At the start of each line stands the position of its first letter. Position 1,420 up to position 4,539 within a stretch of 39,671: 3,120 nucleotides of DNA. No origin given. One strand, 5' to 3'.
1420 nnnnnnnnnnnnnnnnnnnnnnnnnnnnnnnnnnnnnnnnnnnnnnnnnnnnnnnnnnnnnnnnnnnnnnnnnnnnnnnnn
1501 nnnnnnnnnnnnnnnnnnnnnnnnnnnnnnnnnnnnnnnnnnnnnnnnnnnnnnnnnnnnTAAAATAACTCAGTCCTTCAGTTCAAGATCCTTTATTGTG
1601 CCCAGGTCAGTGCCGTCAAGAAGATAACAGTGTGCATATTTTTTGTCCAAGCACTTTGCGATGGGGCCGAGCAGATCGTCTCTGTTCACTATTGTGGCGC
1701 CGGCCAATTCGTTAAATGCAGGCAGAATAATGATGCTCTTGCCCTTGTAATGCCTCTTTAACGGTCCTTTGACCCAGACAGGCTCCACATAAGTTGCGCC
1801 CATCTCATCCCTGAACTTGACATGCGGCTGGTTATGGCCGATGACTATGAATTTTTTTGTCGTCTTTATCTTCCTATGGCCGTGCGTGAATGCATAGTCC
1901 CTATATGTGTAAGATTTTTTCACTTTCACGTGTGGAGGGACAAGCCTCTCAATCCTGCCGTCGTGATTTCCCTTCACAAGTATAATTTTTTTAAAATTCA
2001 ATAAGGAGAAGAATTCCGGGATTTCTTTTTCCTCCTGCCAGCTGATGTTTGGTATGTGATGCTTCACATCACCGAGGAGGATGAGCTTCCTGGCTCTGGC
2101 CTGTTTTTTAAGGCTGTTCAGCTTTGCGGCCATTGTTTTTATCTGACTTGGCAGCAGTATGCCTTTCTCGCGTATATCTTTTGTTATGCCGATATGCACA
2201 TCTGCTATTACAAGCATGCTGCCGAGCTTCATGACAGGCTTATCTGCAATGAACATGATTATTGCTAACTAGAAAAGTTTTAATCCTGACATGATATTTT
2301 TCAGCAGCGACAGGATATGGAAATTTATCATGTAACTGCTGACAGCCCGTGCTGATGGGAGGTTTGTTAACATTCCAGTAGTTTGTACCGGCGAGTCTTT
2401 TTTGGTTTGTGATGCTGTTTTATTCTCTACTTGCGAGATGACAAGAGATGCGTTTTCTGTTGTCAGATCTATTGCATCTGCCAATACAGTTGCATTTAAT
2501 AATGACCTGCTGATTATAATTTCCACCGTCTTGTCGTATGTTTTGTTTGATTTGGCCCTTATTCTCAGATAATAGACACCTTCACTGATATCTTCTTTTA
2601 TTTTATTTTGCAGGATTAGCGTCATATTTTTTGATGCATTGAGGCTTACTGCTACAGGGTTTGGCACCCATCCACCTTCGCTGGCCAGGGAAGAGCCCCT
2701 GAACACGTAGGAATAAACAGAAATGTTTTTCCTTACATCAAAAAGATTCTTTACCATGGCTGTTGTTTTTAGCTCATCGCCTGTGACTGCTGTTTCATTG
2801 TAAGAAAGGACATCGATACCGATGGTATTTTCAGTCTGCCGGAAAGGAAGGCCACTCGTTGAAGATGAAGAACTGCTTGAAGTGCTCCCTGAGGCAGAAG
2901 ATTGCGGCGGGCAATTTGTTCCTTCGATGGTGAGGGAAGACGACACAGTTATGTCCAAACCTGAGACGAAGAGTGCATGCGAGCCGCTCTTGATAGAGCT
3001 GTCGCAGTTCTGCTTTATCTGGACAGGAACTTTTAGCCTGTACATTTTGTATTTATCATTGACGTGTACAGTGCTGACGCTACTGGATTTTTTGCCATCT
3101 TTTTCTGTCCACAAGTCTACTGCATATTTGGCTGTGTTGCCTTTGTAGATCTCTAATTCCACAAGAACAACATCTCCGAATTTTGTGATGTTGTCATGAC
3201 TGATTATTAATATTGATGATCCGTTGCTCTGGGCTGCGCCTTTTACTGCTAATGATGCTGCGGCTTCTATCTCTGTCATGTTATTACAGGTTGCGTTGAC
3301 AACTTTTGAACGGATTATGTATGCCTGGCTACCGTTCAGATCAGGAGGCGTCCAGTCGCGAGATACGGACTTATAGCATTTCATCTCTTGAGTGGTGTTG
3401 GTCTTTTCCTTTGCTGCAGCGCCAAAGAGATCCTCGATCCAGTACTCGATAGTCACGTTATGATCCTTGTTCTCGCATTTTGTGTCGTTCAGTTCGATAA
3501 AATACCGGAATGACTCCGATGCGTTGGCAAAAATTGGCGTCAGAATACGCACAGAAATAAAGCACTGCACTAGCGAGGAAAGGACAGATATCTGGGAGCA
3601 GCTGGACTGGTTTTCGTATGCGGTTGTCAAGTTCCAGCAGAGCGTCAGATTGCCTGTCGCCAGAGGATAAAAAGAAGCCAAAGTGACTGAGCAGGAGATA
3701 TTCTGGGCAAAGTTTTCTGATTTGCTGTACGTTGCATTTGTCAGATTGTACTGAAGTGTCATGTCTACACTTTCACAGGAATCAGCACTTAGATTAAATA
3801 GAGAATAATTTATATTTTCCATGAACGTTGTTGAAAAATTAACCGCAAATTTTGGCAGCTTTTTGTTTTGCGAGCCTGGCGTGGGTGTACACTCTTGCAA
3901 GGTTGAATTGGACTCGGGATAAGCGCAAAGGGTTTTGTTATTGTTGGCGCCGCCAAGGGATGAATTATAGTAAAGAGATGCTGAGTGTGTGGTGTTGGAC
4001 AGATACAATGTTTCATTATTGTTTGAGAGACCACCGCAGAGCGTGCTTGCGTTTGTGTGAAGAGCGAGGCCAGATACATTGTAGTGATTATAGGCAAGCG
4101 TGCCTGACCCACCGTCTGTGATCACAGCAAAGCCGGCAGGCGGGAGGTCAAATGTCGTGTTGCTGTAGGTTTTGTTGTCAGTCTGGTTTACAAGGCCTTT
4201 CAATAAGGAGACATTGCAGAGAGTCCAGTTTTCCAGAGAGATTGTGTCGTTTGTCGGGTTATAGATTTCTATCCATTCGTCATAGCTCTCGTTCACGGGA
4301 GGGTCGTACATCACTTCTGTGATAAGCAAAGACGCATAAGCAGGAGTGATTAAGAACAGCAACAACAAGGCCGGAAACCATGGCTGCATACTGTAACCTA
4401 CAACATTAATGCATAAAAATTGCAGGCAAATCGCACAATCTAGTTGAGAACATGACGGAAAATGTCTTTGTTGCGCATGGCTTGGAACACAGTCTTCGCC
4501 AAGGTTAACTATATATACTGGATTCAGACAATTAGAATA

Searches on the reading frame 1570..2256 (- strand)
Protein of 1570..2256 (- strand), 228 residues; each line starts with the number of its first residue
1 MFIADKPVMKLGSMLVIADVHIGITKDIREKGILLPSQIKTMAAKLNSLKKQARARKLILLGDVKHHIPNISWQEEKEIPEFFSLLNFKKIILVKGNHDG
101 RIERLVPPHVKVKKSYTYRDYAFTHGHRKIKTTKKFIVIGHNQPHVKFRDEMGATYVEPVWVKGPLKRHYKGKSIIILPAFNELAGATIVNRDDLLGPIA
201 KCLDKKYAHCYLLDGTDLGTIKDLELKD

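Call 29: search_protein_families(library=pfam, proteins=[window:1570-2256:-], max_evalue=0.0001)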
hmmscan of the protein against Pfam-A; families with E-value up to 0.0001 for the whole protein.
window:1570-2256:- (228 aa): 1 family
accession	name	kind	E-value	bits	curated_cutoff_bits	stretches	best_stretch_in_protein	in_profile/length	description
PF00149.33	Metallophos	-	1.3e-07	32.6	21.5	1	15-145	4-159/191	Calcineurin-like phosphoesterase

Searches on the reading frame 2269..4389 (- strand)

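Call 8: search_protein_families(library=pfam, proteins=[window:2269-4389:-], max_evalue=0.01)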
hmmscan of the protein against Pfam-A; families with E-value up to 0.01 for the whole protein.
window:2269-4389:- (706 aa): 1 family
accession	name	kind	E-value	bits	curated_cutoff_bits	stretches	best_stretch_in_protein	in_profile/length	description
PF00932.25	LTD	-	6e-12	46.3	34.3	1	16-133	3-97/109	Lamin Tail Domain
